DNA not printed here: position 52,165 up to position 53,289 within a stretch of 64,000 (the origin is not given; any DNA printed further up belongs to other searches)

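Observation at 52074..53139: A PD-(D/E)xK/DUF4268-type protein sits in the HicA position upstream of a HicB antitoxin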

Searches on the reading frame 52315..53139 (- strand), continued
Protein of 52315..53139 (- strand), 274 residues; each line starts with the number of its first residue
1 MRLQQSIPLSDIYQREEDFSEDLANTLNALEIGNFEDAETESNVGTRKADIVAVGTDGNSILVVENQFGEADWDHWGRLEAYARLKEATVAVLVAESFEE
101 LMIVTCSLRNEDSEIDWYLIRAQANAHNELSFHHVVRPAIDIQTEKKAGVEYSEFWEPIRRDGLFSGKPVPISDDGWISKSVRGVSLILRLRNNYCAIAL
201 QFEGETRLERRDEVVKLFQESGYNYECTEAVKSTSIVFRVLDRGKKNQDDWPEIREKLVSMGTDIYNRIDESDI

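Call 30: fold_search(model_id=the predicted structure, library=pdb)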
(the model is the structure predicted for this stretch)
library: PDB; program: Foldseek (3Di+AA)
matches with E <= 10: 1512; with E <= 0.001: 1
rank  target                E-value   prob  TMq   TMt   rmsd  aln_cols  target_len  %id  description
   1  5gke_A                5.9e-04  1.00  0.28  0.32   2.5        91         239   24  Structure of EndoMS-dsDNA1 complex (released 2016-11-02)
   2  8znj_A                1.4e-03  0.38  0.17  0.11  21.6       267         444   10  Cryo-EM structure of a short prokaryotic Argonaute system from archaeon Suldolobus islandicus (released 2025-02-19)
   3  2vld_B                2.2e-03  1.00  0.28  0.34   2.5        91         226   25  crystal structure of a repair endonuclease from Pyrococcus abyssi (released 2009-05-19)
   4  2vld_A                2.8e-03  1.00  0.32  0.38   3.1       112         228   21  crystal structure of a repair endonuclease from Pyrococcus abyssi (released 2009-05-19)
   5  4dap                  3.3e-03  1.00  0.31  0.35   4.7       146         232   10  The structure of Escherichia coli SfsA (released 2013-08-14)
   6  3tu3_A                9.2e-03  0.94  0.21  0.37   6.9       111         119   11  1.92 Angstrom resolution crystal structure of the full-length SpcU in complex with full-length ExoU from the type III  (released 2012-05-23)
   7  2qzi_D                1.7e-02  0.92  0.15  0.32   5.6        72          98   11  The crystal structure of a conserved protein of unknown function from Streptococcus thermophilus LMG 18311. (released 2007-08-28)
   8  8q8o_A                2.1e-02  0.69  0.21  0.34   9.5       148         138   11  PA14_16140 protein: the regulator of an operon involved in the biofilm formation in PA14 P. aeruginosa (released 2024-02-28)
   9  2xga_B                2.4e-02  0.96  0.20  0.38   7.0       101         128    8  MTSL spin-labelled Shigella Flexneri Spa15 (released 2010-12-01)
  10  2plg_B                2.4e-02  0.95  0.27  0.43   5.4       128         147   13  Crystal structure of T110839 protein from Synechococcus elongatus (released 2007-05-01)
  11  6w18_D                2.4e-02  0.30  0.22  0.21  17.4       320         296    7  Structure of S. pombe Arp2/3 complex in inactive state (released 2020-08-12)
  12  2xga_A                2.5e-02  0.98  0.24  0.46   4.6       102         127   14  MTSL spin-labelled Shigella Flexneri Spa15 (released 2010-12-01)
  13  4fex_C                2.5e-02  0.97  0.19  0.20   8.2        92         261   13  Crystal structure of the aminoglycoside phosphotransferase APH(3')-Ia, with substrate kanamycin and small molecule inh (released 2012-06-20)
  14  1ry9_A                2.8e-02  0.97  0.23  0.41   5.0       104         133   10  Spa15, a Type III Secretion Chaperone from Shigella flexneri (released 2004-04-27)
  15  4dav_A                3.2e-02  0.97  0.29  0.33   5.3       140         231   13  The structure of Pyrococcus Furiosus SfsA in complex with DNA (released 2014-10-01)
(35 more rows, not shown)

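Call 31: find_related_loci(query=A1, collection=metagenome_contigs, flank=3000)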
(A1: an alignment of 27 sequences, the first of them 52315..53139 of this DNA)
Query A1 (274 aa) in metagenome_contigs; peptide patterns used: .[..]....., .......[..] (x = any residue, [..] = any of these).
438 stretches matched a pattern; 47 encode a relative of the query (tblastn E <= 1e-3); 47 distinct loci.
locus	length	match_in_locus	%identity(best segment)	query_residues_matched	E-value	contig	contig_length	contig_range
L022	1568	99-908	70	1-273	3e-141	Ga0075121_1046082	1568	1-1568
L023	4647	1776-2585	70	1-273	2e-131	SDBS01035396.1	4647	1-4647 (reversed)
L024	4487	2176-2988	67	1-274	5e-129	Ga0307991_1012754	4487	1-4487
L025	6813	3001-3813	68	1-274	4e-127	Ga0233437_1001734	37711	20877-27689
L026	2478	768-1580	66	1-274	7e-133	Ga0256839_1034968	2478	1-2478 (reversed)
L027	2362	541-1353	66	1-274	3e-133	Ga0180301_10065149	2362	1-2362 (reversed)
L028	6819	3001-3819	67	1-274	4e-126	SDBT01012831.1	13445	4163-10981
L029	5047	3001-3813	66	1-274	3e-126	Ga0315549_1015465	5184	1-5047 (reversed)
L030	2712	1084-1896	66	1-274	3e-131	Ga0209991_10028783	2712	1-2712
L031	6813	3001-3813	65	1-274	2e-125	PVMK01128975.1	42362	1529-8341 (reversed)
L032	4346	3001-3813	65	1-274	5e-125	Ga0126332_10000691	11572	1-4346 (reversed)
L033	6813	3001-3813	65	1-274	1e-124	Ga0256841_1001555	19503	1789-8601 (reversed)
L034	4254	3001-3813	65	1-274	2e-125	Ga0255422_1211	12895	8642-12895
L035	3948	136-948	66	1-274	5e-125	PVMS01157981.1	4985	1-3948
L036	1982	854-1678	66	1-274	9e-131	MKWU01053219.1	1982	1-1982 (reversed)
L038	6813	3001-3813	66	1-274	2e-121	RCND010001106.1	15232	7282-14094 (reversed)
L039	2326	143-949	63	1-272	5e-126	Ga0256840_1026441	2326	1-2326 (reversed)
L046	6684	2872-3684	59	1-274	1e-113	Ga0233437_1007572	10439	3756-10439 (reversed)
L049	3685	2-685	67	44-274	2e-108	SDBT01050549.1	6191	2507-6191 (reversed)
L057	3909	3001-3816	52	1-274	6e-85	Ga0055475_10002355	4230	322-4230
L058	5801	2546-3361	52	1-274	8e-85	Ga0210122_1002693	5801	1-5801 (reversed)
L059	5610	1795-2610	52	1-274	8e-85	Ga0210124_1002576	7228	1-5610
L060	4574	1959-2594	62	62-274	6e-84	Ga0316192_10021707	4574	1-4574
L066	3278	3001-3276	74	1-94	1e-40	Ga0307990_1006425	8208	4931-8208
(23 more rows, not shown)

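Call 60: search_protein_families(library=pfam, proteins=[L057:2054-2965:+, L058:3473-5137:+, L059:2804-4015:+, L060:2631-3119:+, L066:2114-2905:+, L039:1155-2003:+, L009:2963-3805:+, L038:1216-2886:+, L049:835-2082:+, L046:1966-2802:+], max_evalue=0.001)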
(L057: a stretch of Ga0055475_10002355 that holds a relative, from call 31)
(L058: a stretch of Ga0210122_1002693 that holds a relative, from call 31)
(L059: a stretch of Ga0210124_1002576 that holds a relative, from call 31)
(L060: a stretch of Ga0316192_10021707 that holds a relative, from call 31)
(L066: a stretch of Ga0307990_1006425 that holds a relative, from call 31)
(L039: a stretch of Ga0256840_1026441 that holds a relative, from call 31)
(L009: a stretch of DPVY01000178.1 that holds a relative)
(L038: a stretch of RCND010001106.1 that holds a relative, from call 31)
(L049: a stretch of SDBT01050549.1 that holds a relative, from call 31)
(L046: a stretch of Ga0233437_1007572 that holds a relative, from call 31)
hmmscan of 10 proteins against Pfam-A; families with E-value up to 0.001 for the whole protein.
L057:2054-2965:+ (303 aa): 4 families
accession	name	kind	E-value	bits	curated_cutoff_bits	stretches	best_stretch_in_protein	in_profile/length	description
PF04471.18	Mrr_cat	-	8.4e-36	123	21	1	157-277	1-115/115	Restriction endonuclease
PF14338.12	Mrr_N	-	7.7e-35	119.4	29.5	1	6-91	1-86/87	Mrr N-terminal domain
PF22722.2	NA-iREase1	-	1.7e-09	38.1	27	1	187-273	23-104/106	NACHT-associated inactive Restriction Endonuclease 1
PF13156.12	Mrr_cat_2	-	1.4e-06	28.6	22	1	192-281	27-118/127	Restriction endonuclease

L058:3473-5137:+ (554 aa): 2 families
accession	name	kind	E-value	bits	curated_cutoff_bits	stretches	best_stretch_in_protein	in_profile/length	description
PF03235.19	GmrSD_N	-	2.8e-28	99.8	33.2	1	36-249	3-198/199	GmrSD restriction endonuclease, N-terminal domain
PF07510.16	GmrSD_C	-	0.0007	19.9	23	0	451-545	50-136/138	GmrSD restriction endonucleases, C-terminal domain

L059:2804-4015:+ (403 aa): 1 family
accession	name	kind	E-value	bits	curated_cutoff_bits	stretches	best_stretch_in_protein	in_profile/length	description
PF14281.12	PDDEXK_4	-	3.1e-32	112.5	22.3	1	37-199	1-170/183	PD-(D/E)XK nuclease superfamily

L060:2631-3119:+ (162 aa): 1 family
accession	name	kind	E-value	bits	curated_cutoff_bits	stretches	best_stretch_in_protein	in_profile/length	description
PF04471.18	Mrr_cat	-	1.9e-13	51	21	1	1-113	4-113/115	Restriction endonuclease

L066:2114-2905:+ (263 aa): 2 families
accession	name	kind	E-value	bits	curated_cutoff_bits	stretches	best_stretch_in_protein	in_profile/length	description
PF24706.1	DUF7669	-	1.9e-16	60.5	23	1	35-99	15-75/75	Domain of unknown function (DUF7669)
PF01939.22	NucS_C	-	1.5e-09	38.3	24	1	139-236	2-91/124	Endonuclease NucS C-terminal domain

L039:1155-2003:+ (282 aa): 1 family
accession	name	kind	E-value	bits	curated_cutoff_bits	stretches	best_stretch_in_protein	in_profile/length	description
PF10137.14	CAP12-PCTIR_TIR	-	3.6e-42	143.6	24.7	1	137-256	1-118/119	CAP12/Pycsar effector protein, TIR domain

L009:2963-3805:+ (280 aa): 2 families
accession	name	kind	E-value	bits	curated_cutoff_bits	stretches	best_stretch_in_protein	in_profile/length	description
PF00589.27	Phage_integrase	-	4.7e-31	108.3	27.1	1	63-263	4-168/172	Phage integrase family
PF13495.12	Phage_int_SAM_4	-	1.5e-12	48.1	27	1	1-44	41-84/85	Phage integrase, N-terminal SAM-like domain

L038:1216-2886:+ (556 aa): 1 family
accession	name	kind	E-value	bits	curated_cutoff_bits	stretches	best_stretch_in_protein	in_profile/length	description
PF24389.1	ORC-CDC6-like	-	7.2e-05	22.1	27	0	31-65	17-49/571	ORC-CDC6-like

L049:835-2082:+ (415 aa): 0 families

L046:1966-2802:+ (278 aa): 1 family
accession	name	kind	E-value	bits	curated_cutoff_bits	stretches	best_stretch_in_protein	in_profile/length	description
PF11185.13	DUF2971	-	2.1e-11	45.4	22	1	131-212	1-89/89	Protein of unknown function (DUF2971)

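Call 64: find_related_loci(query=A1, collection=viral_contigs, flank=3000)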
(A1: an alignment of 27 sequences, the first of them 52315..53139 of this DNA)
Query A1 (274 aa) in viral_contigs; peptide patterns used: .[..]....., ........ (x = any residue, [..] = any of these).
9 stretches matched a pattern, but none encodes a relative of the query by tblastn (E <= 1e-3).

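Call 65: search_dna_similar(query=window:52315-53139:-, collection=plasmids, mode=protein, max_evalue=0.001, max_rows=15)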
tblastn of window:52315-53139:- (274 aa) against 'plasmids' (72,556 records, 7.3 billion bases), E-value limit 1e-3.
Records with a match: 9; places in all: 9; records where one place covers at least 80% of the query: 1.
Best place of each record, by identity: <60% 9.
By first word of the organism name: Haladaptatus 2; Marinitoga 1; Natronorubrum 1; Halomontanus 1; Halorubrum 1; Halolamina 1; Natrarchaeobaculum 1; Burkholderia 1.
By predicted mobility (MOB-suite, as given by PLSDB): non-mobilizable 8; conjugative 1.
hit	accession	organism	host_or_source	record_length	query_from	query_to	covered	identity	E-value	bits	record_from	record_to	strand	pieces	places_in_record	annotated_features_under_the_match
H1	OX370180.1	Marinitoga okinawensis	-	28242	5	259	93%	26.6%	6e-14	79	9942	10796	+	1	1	Putative endonuclease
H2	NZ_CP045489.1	Natronorubrum aibiense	single cell,Xinjiang Aibi Salt Lake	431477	7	158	55%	31.6%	8e-6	54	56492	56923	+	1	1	DUF4268 domain-containing protein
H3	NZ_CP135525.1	Halomontanus rarus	Salt lake,Salt lake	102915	3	100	36%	38.5%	1e-6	57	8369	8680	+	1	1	DUF4268 domain-containing protein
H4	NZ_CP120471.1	Haladaptatus sp. DYSN1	cell culture,sediment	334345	9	98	33%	37.2%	3e-6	56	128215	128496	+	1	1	DUF4268 domain-containing protein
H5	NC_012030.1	Halorubrum lacusprofundi ATCC 49239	-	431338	9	98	33%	37.2%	6e-5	52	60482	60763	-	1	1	DUF4268 domain-containing protein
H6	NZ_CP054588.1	Halolamina sp. CBA1230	solar salt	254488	5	98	34%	34.7%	1e-5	54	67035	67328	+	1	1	DUF4268 domain-containing protein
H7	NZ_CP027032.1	Natrarchaeobaculum sulfurireducens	Shar-Burdiin hypersaline soda lake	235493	9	98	33%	36.2%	2e-4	50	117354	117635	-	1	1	DUF4268 domain-containing protein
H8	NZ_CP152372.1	Burkholderia ambifaria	Atractylodes lancea,rhizosphere microbe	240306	6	96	33%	34.7%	5e-4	49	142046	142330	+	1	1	DUF4268 domain-containing protein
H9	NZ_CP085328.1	Haladaptatus salinisoli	cell culture,saline soil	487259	14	98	31%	35.2%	8e-4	48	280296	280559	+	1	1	DUF4268 domain-containing protein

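Call 66: get_annotated_region(hit=H1, flank=3500)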
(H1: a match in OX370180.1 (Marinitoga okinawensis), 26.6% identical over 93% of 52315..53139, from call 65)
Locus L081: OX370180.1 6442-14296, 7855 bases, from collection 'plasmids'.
description: Marinitoga okinawensis strain Marinitoga okinawensis TFS10-5T genome assembly, plasmid: pMO1
organism: Marinitoga okinawensis (NCBI taxid 389480)
taxonomy: Bacteria; Thermotogota; Thermotogae; Petrotogales; Petrotogaceae; Marinitoga; Marinitoga okinawensis
host: -; source: -; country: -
typing (MOB-suite, as given by PLSDB): non-mobilizable
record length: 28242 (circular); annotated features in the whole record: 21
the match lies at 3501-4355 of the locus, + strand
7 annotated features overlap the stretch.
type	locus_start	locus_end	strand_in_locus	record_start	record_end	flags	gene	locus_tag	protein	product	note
CDS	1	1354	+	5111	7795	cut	-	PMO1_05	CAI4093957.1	Type I restriction modification system, DNA methyltransferase subunit M and specificity subunit S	-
CDS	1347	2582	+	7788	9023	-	-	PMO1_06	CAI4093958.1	Hypothetical protein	-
CDS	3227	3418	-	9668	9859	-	-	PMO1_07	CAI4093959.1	HNH endonuclease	-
CDS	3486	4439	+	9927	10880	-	-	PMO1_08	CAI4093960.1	Putative endonuclease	-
CDS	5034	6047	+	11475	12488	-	-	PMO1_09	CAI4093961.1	Hypothetical protein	-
CDS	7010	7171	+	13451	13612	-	-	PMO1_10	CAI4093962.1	Hypothetical protein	-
CDS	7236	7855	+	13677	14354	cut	-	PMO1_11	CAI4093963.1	Site-specific serine recombinase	-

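Call 67: get_annotated_region(hit=H8, flank=3500)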
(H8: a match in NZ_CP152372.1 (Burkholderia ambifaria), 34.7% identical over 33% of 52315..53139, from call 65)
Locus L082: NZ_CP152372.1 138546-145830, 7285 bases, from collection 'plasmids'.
description: Burkholderia ambifaria strain CF3 plasmid plas1, complete sequence
organism: Burkholderia ambifaria (NCBI taxid 152480)
taxonomy: Bacteria; Pseudomonadota; Betaproteobacteria; Burkholderiales; Burkholderiaceae; Burkholderia; Burkholderia ambifaria
host: -; source: Atractylodes lancea,rhizosphere microbe; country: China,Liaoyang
typing (MOB-suite, as given by PLSDB): conjugative; replicon rep_cluster_523; relaxase MOBF; mating-pair formation MPF_F
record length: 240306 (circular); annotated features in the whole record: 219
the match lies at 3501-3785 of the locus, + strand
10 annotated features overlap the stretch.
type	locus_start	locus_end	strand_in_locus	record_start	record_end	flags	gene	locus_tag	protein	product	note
CDS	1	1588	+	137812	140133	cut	-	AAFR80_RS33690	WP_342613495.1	site-specific integrase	-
CDS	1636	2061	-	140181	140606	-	-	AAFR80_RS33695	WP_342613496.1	hypothetical protein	-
CDS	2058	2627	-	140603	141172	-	-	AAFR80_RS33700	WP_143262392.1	hypothetical protein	-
CDS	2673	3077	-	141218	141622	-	-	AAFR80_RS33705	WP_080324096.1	hypothetical protein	-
CDS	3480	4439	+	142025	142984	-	-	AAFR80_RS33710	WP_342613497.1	DUF4268 domain-containing protein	-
CDS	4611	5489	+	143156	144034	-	-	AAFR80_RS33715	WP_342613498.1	hypothetical protein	-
CDS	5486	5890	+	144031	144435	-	-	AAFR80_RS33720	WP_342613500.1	hypothetical protein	-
CDS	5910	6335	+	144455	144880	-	-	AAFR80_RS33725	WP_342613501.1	hypothetical protein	-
CDS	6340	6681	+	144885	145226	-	-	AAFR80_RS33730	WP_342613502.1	hypothetical protein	-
CDS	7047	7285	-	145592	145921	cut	-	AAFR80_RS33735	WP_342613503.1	H-NS histone family protein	-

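Call 78: search_protein_families(library=padloc, proteins=[P0320, P0340, P0351, P0241, P0256, L081:3486-4439:+, L082:3480-4439:+], max_evalue=0.00001)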
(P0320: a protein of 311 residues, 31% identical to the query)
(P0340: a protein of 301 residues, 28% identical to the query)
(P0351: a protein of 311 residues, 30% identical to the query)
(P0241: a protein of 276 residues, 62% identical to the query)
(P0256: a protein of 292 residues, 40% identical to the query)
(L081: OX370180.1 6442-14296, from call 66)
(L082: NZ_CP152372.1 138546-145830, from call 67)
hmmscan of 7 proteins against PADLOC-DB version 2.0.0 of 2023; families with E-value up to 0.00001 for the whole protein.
P0320 (311 aa): 4 families
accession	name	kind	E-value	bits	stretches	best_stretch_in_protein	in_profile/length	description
PDLC04914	PDC-S11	-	1.7e-97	324.4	1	2-311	4-311/314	-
PDLC04911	PDC-S11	-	6.7e-74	247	1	2-309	4-313/318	-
PDLC04912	PDC-S11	-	9e-63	210.3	1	2-310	4-312/313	-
PDLC04913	PDC-S11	-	2.2e-27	94.1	1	148-310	211-366/375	-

P0340 (301 aa): 4 families
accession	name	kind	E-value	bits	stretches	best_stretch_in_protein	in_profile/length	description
PDLC04914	PDC-S11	-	2.8e-93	310.5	1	1-298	1-311/314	-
PDLC04911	PDC-S11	-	1.4e-72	242.7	1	1-295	1-312/318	-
PDLC04912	PDC-S11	-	3.8e-58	195.1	1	1-295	1-310/313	-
PDLC04913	PDC-S11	-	2.7e-31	106.9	1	158-299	229-368/375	-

P0351 (311 aa): 4 families
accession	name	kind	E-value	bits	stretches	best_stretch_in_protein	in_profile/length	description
PDLC04914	PDC-S11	-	6.7e-95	315.9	1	2-310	4-310/314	-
PDLC04911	PDC-S11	-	1.8e-81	271.9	1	2-308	4-312/318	-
PDLC04912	PDC-S11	-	4.3e-72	240.9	1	2-308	4-310/313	-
PDLC04913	PDC-S11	-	8.1e-29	98.8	1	153-309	215-365/375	-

P0241 (276 aa): 3 families
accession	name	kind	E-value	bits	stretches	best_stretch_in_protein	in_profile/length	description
PDLC04914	PDC-S11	-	2.7e-21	74.1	1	8-224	12-246/314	-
PDLC04911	PDC-S11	-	2.1e-16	58.1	1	8-271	12-308/318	-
PDLC04912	PDC-S11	-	1.6e-12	45.3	1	9-258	13-293/313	-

P0256 (292 aa): 3 families
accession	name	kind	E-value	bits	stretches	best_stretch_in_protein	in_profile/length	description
PDLC04914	PDC-S11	-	1.1e-14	52.3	1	5-214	9-227/314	-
PDLC04911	PDC-S11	-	8.5e-11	39.7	1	11-227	15-257/318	-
PDLC04912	PDC-S11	-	1.1e-08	32.6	1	17-168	22-187/313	-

L081:3486-4439:+ (317 aa): 4 families
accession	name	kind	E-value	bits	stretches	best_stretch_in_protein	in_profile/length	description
PDLC04914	PDC-S11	-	3e-127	422.2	1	2-308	5-312/314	-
PDLC04911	PDC-S11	-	1.2e-97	325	1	2-305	5-313/318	-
PDLC04912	PDC-S11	-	3.7e-93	310.1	1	2-304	5-310/313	-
PDLC04913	PDC-S11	-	9.8e-40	134.7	2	145-310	207-370/375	-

L082:3480-4439:+ (319 aa): 4 families
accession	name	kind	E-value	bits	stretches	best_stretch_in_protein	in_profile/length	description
PDLC04911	PDC-S11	-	7.3e-105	348.7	1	2-309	4-313/318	-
PDLC04914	PDC-S11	-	8.6e-85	282.7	1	2-309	4-309/314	-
PDLC04912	PDC-S11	-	6e-82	273.3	1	2-308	4-310/313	-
PDLC04913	PDC-S11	-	1.9e-24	84.4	1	158-313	216-369/375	-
